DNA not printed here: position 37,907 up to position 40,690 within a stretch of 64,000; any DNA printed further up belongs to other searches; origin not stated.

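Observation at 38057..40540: Cache-type receptor with a cyclase homology domain lacking the catalytic metal-binding residues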

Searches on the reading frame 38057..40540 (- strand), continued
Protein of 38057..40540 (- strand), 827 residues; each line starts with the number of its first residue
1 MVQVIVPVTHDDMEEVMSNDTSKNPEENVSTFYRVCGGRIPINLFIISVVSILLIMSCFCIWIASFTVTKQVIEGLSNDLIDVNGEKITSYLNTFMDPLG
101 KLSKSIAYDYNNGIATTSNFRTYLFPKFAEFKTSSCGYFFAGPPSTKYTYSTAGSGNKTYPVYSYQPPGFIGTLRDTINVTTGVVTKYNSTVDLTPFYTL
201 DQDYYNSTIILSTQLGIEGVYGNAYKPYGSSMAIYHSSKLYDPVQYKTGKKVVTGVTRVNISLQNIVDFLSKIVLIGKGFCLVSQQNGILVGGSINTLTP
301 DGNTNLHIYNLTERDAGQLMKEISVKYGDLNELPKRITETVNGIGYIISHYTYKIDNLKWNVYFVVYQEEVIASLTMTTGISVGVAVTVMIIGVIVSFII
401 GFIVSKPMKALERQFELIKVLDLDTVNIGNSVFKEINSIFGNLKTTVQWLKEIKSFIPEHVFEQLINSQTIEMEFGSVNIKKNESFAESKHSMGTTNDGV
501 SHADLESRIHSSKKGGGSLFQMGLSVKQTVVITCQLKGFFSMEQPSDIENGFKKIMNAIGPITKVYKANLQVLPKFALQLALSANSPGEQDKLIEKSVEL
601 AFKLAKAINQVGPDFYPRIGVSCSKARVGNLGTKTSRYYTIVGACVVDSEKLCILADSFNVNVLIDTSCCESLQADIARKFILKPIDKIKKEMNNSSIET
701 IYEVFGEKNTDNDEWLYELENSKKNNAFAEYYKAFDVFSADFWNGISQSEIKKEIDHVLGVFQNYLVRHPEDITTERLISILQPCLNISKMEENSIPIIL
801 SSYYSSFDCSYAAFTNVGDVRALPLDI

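Call 30: list_cluster_members(proteins=[P0007, P0008, P0009, P0011, P0013, P0020, P0033, P0039, P0067, P0074])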
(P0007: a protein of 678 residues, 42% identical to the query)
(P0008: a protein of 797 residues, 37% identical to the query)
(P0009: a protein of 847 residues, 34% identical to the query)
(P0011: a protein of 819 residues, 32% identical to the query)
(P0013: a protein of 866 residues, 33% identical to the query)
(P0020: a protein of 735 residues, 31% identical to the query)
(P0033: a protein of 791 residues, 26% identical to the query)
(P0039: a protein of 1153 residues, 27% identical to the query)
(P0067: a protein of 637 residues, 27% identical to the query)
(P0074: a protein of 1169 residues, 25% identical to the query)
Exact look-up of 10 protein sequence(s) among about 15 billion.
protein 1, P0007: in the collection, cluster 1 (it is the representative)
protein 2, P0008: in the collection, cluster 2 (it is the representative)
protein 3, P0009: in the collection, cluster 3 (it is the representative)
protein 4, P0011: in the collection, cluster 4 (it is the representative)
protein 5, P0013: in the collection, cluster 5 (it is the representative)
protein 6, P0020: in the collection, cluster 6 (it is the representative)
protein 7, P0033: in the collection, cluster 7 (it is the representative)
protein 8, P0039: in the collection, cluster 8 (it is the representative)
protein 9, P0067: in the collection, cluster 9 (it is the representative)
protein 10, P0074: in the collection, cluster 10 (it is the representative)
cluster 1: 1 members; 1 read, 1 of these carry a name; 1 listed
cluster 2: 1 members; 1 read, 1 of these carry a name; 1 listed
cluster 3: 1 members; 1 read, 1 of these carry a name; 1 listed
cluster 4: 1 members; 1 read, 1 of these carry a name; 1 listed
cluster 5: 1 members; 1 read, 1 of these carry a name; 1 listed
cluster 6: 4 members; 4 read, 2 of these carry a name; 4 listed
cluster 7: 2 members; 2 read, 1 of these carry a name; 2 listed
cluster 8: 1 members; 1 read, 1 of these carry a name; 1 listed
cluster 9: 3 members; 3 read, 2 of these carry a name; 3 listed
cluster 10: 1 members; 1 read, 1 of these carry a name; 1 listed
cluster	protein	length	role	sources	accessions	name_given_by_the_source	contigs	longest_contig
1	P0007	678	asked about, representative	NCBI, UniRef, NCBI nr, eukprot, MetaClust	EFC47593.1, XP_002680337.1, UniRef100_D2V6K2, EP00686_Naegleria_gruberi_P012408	predicted protein [Naegleria gruberi] | Predicted protein n=1 Tax=Naegleria gruberi TaxID=5762 RepID=D2V6K2_NAEGR | uncharacterized protein NAEGRDRAFT_64468 [Naegleria gruberi]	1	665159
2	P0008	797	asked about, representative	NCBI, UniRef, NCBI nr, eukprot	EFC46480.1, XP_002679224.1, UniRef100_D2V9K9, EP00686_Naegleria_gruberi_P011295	predicted protein [Naegleria gruberi] | Predicted protein n=1 Tax=Naegleria gruberi TaxID=5762 RepID=D2V9K9_NAEGR | uncharacterized protein NAEGRDRAFT_65477 [Naegleria gruberi]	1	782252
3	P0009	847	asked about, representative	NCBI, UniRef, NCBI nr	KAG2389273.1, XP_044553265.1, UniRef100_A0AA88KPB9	hypothetical protein C9374_013833 [Naegleria lovaniensis] | Guanylate cyclase domain-containing protein n=1 Tax=Naegleria lovaniensis TaxID=51637 ... | uncharacterized protein C9374_013833 [Naegleria lovaniensis]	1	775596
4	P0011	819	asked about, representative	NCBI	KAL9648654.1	hypothetical protein ABK040_016284 [Willaertia magna]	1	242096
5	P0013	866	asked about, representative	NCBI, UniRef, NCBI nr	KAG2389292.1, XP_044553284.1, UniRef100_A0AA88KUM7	hypothetical protein C9374_013852 [Naegleria lovaniensis] | Guanylate cyclase domain-containing protein n=1 Tax=Naegleria lovaniensis TaxID=51637 ... | uncharacterized protein C9374_013852 [Naegleria lovaniensis]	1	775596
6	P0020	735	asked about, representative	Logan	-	-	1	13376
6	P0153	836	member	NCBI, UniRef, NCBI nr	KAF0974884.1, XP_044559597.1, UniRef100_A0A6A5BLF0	hypothetical protein FDP41_006358 [Naegleria fowleri] | Guanylate cyclase domain-containing protein n=1 Tax=Naegleria fowleri TaxID=5763 ... | uncharacterized protein FDP41_006358 [Naegleria fowleri]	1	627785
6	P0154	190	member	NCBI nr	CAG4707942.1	unnamed protein product [Naegleria fowleri]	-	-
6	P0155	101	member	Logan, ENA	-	-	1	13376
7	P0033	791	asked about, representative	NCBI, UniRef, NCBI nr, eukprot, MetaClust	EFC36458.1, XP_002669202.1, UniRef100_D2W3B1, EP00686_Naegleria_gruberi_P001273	predicted protein [Naegleria gruberi] | Predicted protein n=1 Tax=Naegleria gruberi TaxID=5762 RepID=D2W3B1_NAEGR | uncharacterized protein NAEGRDRAFT_75884 [Naegleria gruberi]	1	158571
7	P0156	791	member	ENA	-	-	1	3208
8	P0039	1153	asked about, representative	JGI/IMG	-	ankyrin repeat protein/class 3 adenylate cyclase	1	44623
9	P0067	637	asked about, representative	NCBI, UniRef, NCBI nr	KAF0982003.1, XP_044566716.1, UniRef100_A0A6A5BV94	hypothetical protein FDP41_011864 [Naegleria fowleri] | Guanylate cyclase domain-containing protein n=1 Tax=Naegleria fowleri TaxID=5763 ... | uncharacterized protein FDP41_011864 [Naegleria fowleri]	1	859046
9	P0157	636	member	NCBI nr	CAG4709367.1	unnamed protein product [Naegleria fowleri]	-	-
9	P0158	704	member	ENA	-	-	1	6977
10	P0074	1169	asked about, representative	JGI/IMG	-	ankyrin repeat protein/class 3 adenylate cyclase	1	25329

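Call 37: list_cluster_members(proteins=[P0096, P0103, P0129, P0082, P0079, P0108, P0110, P0149, P0052, P0144])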
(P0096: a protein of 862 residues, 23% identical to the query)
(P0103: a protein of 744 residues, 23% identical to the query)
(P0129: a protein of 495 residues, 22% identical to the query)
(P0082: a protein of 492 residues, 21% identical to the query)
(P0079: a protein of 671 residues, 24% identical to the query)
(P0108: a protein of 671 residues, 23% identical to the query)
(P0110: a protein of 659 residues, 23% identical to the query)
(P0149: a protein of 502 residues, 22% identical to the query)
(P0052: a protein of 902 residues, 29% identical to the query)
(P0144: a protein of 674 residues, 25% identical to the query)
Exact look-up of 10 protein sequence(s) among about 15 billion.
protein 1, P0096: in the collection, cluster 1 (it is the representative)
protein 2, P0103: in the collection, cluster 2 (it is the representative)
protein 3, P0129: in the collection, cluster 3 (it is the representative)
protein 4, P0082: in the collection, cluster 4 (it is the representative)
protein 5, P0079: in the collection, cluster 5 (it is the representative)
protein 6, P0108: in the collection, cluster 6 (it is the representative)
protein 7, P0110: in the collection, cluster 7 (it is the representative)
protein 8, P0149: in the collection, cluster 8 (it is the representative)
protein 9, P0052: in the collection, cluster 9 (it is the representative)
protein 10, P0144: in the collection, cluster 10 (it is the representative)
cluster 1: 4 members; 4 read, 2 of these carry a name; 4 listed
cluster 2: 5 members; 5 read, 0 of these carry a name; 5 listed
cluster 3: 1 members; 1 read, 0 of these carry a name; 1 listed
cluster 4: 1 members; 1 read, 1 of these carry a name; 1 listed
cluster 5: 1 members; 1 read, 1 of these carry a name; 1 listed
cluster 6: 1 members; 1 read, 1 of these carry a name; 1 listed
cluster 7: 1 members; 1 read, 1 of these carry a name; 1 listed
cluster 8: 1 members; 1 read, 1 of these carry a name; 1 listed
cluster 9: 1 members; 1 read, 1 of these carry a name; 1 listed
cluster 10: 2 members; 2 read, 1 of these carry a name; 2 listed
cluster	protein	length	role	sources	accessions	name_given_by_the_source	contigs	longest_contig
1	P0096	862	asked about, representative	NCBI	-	-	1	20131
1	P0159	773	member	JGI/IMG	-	class 3 adenylate cyclase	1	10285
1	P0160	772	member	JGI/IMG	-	class 3 adenylate cyclase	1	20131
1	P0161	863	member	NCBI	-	-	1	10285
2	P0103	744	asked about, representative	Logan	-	-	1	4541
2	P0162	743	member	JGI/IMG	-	-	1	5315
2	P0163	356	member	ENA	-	-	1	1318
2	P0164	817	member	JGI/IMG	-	-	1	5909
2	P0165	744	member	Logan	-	-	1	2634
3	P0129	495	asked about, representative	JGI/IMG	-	-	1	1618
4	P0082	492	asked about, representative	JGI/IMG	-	hypothetical protein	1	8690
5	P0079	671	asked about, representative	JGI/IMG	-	hypothetical protein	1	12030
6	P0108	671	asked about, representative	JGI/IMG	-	class 3 adenylate cyclase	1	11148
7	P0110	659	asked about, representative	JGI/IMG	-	class 3 adenylate cyclase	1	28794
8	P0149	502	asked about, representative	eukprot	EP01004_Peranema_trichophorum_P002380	NODE_1444_length_1952_cov_42.611810_g1223_i0.p1 ...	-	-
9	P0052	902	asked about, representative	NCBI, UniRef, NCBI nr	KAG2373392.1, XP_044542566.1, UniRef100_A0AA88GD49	hypothetical protein C9374_012131 [Naegleria lovaniensis] | Guanylate cyclase domain-containing protein n=1 Tax=Naegleria lovaniensis TaxID=51637 ... | uncharacterized protein C9374_012131 [Naegleria lovaniensis]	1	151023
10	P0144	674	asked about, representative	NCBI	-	-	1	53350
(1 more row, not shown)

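Call 49: search_protein_families(library=pfam, proteins=[P0144, P0133, P0116, P0146, P0104, P0134, P0145, P0152], max_evalue=0.001)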
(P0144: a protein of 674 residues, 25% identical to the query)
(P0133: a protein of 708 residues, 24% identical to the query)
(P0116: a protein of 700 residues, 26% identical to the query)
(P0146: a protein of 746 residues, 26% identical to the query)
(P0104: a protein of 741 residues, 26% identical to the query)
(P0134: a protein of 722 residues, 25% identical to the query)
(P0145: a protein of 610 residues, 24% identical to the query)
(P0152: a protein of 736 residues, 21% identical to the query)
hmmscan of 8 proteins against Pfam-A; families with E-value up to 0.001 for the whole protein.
P0144 (674 aa): 3 families
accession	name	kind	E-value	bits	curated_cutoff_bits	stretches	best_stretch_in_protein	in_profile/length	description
PF00211.25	Guanylate_cyc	-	5.2e-27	95.1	21.9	1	411-586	7-176/183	Adenylate and Guanylate cyclase catalytic domain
PF02743.24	dCache_1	-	6.2e-15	55.8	45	1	77-297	57-240/240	Cache domain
PF22673.2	MCP-like_PDC_1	-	1.5e-12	48.4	27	1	111-198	28-112/113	Methyl-accepting chemotaxis protein-like, first PDC sensor domain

P0133 (708 aa): 5 families
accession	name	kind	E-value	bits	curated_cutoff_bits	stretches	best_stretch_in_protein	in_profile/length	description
PF00211.25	Guanylate_cyc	-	2e-28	99.7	21.9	1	446-628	6-181/183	Adenylate and Guanylate cyclase catalytic domain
PF02743.24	dCache_1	-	5.7e-21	75.6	45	1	161-321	76-231/240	Cache domain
PF22673.2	MCP-like_PDC_1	-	3.4e-10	40.8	27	1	164-236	41-112/113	Methyl-accepting chemotaxis protein-like, first PDC sensor domain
PF17201.10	Cache_3-Cache_2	-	6.5e-06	26.1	27.7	1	207-345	159-295/299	Cache 3/Cache 2 fusion domain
PF00672.30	HAMP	-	5.5e-05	23.9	25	1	368-418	2-51/53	HAMP domain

P0116 (700 aa): 3 families
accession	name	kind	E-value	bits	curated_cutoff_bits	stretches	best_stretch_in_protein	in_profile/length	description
PF00211.25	Guanylate_cyc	-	1.4e-22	80.6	21.9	1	440-620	6-179/183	Adenylate and Guanylate cyclase catalytic domain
PF02743.24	dCache_1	-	7.9e-17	62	45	1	123-326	87-239/240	Cache domain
PF22673.2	MCP-like_PDC_1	-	1.1e-06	29.5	27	1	141-228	35-111/113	Methyl-accepting chemotaxis protein-like, first PDC sensor domain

P0146 (746 aa): 3 families
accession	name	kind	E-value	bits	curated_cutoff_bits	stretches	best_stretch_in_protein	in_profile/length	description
PF00211.25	Guanylate_cyc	-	5.6e-21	75.4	21.9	1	488-661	8-175/183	Adenylate and Guanylate cyclase catalytic domain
PF02743.24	dCache_1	-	4.9e-13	49.6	45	1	145-362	41-234/240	Cache domain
PF22673.2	MCP-like_PDC_1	-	2.2e-10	41.4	27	1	185-259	40-111/113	Methyl-accepting chemotaxis protein-like, first PDC sensor domain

P0104 (741 aa): 4 families
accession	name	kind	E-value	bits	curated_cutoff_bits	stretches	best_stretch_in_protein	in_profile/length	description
PF00211.25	Guanylate_cyc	-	2.1e-25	89.8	21.9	1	480-656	5-175/183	Adenylate and Guanylate cyclase catalytic domain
PF02743.24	dCache_1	-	9.2e-21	74.9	45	1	166-358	65-233/240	Cache domain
PF22673.2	MCP-like_PDC_1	-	3e-10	41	27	1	171-259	34-112/113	Methyl-accepting chemotaxis protein-like, first PDC sensor domain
PF17201.10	Cache_3-Cache_2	-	2.7e-05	24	27.7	1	227-376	156-291/299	Cache 3/Cache 2 fusion domain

P0134 (722 aa): 4 families
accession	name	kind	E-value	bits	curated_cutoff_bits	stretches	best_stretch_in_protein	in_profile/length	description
PF00211.25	Guanylate_cyc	-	1.8e-22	80.2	21.9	1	462-637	7-177/183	Adenylate and Guanylate cyclase catalytic domain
PF02743.24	dCache_1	-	6.5e-13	49.2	45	1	44-331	2-230/240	Cache domain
PF22673.2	MCP-like_PDC_1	-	1.3e-06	29.3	27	1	144-233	29-112/113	Methyl-accepting chemotaxis protein-like, first PDC sensor domain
PF00672.30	HAMP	-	1.6e-05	25.5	25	1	383-434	2-52/53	HAMP domain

P0145 (610 aa): 4 families
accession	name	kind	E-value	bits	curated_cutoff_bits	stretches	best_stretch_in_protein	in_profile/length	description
PF00211.25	Guanylate_cyc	-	2.8e-23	82.9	21.9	1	367-542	7-176/183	Adenylate and Guanylate cyclase catalytic domain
PF02743.24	dCache_1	-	2.7e-09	37.4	45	1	94-251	94-238/240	Cache domain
PF22673.2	MCP-like_PDC_1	-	7.2e-06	26.8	27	1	70-154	31-112/113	Methyl-accepting chemotaxis protein-like, first PDC sensor domain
PF00672.30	HAMP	-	0.00057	20.6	25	0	288-334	2-47/53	HAMP domain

P0152 (736 aa): 2 families
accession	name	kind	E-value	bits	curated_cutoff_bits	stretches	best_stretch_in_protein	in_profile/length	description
PF05226.16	CHASE2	-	2.6e-53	181.7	26.3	1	55-376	31-256/257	CHASE2 domain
PF00211.25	Guanylate_cyc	-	7.6e-21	75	21.9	1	476-650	6-174/183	Adenylate and Guanylate cyclase catalytic domain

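Call 54: list_cluster_members(proteins=[P0012, P0014, P0016, P0017, P0022, P0026, P0027, P0032, P0034, P0060])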
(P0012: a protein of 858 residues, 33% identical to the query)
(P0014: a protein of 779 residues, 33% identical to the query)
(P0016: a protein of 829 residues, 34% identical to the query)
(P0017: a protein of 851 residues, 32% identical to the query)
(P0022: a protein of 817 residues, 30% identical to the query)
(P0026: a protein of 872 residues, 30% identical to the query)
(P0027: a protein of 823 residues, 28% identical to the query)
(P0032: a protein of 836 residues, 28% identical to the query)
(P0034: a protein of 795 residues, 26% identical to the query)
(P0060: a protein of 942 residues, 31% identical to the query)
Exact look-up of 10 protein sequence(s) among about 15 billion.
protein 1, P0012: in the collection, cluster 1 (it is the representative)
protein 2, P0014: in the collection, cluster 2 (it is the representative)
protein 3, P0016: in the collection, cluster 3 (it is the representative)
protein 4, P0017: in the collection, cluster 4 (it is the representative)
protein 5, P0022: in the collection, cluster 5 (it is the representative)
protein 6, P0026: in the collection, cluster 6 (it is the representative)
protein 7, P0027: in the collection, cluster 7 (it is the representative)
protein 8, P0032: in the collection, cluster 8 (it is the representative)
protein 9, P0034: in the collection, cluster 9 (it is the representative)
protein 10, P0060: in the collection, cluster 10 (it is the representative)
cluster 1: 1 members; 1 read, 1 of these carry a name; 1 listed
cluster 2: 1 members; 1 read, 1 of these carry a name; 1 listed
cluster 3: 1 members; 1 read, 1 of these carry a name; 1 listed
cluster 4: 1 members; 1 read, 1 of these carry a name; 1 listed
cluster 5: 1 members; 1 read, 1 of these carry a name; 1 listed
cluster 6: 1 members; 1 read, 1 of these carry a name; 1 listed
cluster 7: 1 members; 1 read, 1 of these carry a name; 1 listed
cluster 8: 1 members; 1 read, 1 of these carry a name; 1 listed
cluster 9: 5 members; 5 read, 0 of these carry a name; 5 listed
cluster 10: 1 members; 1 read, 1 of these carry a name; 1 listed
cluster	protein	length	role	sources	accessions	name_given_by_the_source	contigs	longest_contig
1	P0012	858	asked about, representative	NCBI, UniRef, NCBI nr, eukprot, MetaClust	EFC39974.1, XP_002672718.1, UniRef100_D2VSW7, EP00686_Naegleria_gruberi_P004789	predicted protein [Naegleria gruberi] | Predicted protein n=1 Tax=Naegleria gruberi TaxID=5762 RepID=D2VSW7_NAEGR | uncharacterized protein NAEGRDRAFT_72087 [Naegleria gruberi]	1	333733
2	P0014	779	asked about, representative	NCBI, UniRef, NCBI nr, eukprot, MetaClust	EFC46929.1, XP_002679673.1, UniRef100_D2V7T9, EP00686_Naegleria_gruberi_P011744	predicted protein [Naegleria gruberi] | Predicted protein n=1 Tax=Naegleria gruberi TaxID=5762 RepID=D2V7T9_NAEGR | uncharacterized protein NAEGRDRAFT_64921 [Naegleria gruberi]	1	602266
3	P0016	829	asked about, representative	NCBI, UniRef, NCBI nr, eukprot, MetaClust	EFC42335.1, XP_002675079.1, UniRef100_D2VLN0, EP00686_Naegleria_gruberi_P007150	predicted protein [Naegleria gruberi] | Predicted protein n=1 Tax=Naegleria gruberi TaxID=5762 RepID=D2VLN0_NAEGR | uncharacterized protein NAEGRDRAFT_50581 [Naegleria gruberi]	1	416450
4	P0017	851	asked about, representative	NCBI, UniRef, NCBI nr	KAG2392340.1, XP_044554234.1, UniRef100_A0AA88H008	hypothetical protein C9374_012592 [Naegleria lovaniensis] | Guanylate cyclase domain-containing protein n=1 Tax=Naegleria lovaniensis TaxID=51637 ... | uncharacterized protein C9374_012592 [Naegleria lovaniensis]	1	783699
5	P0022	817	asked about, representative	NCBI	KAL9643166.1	hypothetical protein ABK040_001654 [Willaertia magna]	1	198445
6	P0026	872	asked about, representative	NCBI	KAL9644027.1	hypothetical protein ABK040_005495 [Willaertia magna]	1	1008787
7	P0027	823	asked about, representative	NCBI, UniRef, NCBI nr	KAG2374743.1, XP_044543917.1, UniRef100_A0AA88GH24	hypothetical protein C9374_010487 [Naegleria lovaniensis] | Guanylate cyclase domain-containing protein n=1 Tax=Naegleria lovaniensis TaxID=51637 ... | uncharacterized protein C9374_010487 [Naegleria lovaniensis]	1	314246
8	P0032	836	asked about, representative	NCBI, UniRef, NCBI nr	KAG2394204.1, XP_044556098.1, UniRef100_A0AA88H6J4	hypothetical protein C9374_003968 [Naegleria lovaniensis] | Guanylate cyclase domain-containing protein n=1 Tax=Naegleria lovaniensis TaxID=51637 ... | uncharacterized protein C9374_003968 [Naegleria lovaniensis]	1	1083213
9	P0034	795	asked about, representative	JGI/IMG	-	-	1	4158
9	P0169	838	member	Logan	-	-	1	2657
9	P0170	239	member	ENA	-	-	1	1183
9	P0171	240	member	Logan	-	-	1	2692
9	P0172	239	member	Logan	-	-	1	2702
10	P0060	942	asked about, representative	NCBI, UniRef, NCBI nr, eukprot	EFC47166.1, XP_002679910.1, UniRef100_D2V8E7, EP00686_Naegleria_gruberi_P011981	predicted protein [Naegleria gruberi] | Predicted protein n=1 Tax=Naegleria gruberi TaxID=5762 RepID=D2V8E7_NAEGR | uncharacterized protein NAEGRDRAFT_65131 [Naegleria gruberi]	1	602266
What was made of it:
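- At least 8 N. gruberi paralogues exist, plus many in N. lovaniensis, N. fowleri and Willaertia (calls 30, 54).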
